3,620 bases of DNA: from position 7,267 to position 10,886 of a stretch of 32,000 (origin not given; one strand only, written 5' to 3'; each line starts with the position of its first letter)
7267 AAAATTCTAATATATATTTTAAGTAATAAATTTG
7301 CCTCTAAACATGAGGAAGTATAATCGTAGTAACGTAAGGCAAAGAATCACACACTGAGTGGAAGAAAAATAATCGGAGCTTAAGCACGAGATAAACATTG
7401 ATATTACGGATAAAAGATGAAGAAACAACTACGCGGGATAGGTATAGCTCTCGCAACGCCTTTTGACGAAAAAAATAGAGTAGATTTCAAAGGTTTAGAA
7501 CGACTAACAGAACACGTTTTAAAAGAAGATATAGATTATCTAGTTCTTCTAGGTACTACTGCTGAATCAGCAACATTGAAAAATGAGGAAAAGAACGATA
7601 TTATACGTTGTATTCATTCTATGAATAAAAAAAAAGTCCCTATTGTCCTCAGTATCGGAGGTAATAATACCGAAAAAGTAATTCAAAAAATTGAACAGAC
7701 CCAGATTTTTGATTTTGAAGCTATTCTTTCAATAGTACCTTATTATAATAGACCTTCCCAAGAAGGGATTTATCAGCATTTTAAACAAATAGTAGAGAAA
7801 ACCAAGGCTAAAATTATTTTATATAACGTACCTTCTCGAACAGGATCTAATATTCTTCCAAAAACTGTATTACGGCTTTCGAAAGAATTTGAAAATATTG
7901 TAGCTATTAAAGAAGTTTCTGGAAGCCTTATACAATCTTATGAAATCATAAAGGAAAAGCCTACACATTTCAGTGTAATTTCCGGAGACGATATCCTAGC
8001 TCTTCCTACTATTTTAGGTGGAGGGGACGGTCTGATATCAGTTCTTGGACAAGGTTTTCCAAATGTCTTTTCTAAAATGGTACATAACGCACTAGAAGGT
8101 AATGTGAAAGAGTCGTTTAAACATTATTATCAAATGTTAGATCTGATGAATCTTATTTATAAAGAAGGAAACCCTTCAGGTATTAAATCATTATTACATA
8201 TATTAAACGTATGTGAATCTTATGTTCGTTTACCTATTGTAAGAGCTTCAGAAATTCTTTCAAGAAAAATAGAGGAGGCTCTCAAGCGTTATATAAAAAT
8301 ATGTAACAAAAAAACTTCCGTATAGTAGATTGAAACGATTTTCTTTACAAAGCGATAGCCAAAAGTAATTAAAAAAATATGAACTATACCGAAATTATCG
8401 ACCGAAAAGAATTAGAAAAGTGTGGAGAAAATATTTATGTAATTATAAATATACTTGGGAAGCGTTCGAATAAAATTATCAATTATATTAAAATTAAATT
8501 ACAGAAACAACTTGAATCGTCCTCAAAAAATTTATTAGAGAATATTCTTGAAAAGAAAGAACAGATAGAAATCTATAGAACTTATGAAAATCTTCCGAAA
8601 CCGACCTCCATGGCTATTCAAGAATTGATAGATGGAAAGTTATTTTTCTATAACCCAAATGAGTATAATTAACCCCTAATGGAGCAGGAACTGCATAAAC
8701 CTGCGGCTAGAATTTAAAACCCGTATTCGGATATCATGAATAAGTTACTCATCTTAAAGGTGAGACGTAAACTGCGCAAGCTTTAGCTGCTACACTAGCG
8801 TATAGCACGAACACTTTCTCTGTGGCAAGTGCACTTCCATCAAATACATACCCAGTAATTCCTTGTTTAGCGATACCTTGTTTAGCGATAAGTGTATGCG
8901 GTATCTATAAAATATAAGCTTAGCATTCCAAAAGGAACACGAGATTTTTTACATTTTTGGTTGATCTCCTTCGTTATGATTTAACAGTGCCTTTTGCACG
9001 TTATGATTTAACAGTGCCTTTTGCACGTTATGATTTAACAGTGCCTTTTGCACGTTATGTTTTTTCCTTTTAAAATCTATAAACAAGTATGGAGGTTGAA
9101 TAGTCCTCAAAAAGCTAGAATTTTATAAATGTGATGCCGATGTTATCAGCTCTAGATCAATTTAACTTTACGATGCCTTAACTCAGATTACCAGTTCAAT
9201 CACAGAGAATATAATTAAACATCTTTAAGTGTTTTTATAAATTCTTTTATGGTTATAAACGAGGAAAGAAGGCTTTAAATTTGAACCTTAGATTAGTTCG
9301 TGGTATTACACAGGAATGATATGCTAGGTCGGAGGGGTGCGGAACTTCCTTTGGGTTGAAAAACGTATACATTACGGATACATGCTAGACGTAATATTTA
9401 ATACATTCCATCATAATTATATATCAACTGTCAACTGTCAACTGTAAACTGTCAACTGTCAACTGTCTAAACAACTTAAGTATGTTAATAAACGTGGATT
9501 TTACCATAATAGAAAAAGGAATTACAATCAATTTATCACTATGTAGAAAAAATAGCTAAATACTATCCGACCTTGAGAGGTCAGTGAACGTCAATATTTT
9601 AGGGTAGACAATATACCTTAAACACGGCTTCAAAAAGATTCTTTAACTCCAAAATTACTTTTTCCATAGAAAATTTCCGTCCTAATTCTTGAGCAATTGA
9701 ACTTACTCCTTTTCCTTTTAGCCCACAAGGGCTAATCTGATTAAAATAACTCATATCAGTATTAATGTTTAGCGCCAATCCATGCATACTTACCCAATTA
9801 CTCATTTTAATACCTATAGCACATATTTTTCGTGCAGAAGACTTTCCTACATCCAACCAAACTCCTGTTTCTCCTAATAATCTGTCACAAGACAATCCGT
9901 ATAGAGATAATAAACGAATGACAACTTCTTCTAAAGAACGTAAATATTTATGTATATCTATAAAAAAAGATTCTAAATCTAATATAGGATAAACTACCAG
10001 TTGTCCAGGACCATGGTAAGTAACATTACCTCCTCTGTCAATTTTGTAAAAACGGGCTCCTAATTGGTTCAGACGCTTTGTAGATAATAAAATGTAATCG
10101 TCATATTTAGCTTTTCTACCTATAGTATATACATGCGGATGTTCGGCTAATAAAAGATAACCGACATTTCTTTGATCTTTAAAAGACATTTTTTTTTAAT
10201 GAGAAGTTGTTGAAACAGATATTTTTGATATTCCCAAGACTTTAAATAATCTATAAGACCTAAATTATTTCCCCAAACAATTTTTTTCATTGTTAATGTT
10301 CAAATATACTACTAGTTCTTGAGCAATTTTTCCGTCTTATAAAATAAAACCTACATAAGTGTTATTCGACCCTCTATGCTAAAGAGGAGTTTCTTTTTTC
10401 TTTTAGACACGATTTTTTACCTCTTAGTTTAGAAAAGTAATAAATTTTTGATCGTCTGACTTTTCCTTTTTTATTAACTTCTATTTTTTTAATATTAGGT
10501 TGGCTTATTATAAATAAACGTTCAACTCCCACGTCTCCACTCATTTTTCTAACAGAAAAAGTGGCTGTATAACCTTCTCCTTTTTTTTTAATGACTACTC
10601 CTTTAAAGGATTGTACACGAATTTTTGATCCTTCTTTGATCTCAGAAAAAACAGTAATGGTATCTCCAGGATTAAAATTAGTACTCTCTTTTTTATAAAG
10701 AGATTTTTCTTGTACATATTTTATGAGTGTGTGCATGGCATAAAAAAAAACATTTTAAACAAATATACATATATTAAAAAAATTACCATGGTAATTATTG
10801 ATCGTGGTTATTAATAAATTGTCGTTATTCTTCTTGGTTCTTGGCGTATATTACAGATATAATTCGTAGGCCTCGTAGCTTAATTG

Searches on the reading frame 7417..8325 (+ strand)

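Call 7: search_protein_families(library=pfam, proteins=[window:7417-8325:+])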
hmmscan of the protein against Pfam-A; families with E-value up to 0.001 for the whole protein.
window:7417-8325:+ (302 aa): 1 family
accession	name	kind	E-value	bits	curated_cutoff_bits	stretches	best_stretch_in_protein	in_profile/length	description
PF00701.28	DHDPS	-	4.2e-71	239.5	22.1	1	5-290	2-287/289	Dihydrodipicolinate synthetase family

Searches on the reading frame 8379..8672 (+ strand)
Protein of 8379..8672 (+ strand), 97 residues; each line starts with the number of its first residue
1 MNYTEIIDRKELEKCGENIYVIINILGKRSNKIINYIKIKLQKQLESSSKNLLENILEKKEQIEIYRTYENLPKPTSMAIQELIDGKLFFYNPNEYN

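Call 7: search_protein_families(library=pfam, proteins=[window:8379-8672:+])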
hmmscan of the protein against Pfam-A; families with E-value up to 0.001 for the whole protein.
window:8379-8672:+ (97 aa): 1 family
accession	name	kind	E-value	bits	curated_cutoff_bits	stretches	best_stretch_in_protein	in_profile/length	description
PF01192.27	RNA_pol_Rpb6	-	9.5e-05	22.8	26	1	17-89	7-52/53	RNA polymerase Rpb6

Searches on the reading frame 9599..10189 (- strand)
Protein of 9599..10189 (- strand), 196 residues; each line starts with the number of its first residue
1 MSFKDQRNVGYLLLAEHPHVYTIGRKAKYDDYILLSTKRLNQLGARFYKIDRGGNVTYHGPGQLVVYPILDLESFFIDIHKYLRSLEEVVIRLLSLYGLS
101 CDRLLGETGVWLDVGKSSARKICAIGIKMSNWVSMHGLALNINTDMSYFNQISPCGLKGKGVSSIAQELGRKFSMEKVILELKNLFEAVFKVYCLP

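Call 7: search_protein_families(library=pfam, proteins=[window:9599-10189:-])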
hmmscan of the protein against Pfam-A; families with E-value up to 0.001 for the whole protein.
window:9599-10189:- (196 aa): 1 family
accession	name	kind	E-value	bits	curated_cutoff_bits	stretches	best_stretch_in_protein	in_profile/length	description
PF21948.1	LplA-B_cat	-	7.2e-43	147.3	27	1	7-186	20-199/200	Lipoyl protein ligase A/B catalytic domain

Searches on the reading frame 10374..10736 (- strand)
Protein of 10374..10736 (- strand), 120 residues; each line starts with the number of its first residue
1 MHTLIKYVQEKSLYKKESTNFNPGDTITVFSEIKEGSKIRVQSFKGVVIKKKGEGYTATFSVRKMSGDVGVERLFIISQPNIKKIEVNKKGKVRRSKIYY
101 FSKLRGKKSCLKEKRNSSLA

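Call 7: search_protein_families(library=pfam, proteins=[window:10374-10736:-])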
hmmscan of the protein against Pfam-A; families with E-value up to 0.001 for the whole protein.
window:10374-10736:- (120 aa): 1 family
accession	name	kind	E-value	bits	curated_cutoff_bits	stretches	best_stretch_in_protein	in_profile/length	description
PF01245.26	Ribosomal_L19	-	9.5e-37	125.8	22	1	4-114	2-111/111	Ribosomal protein L19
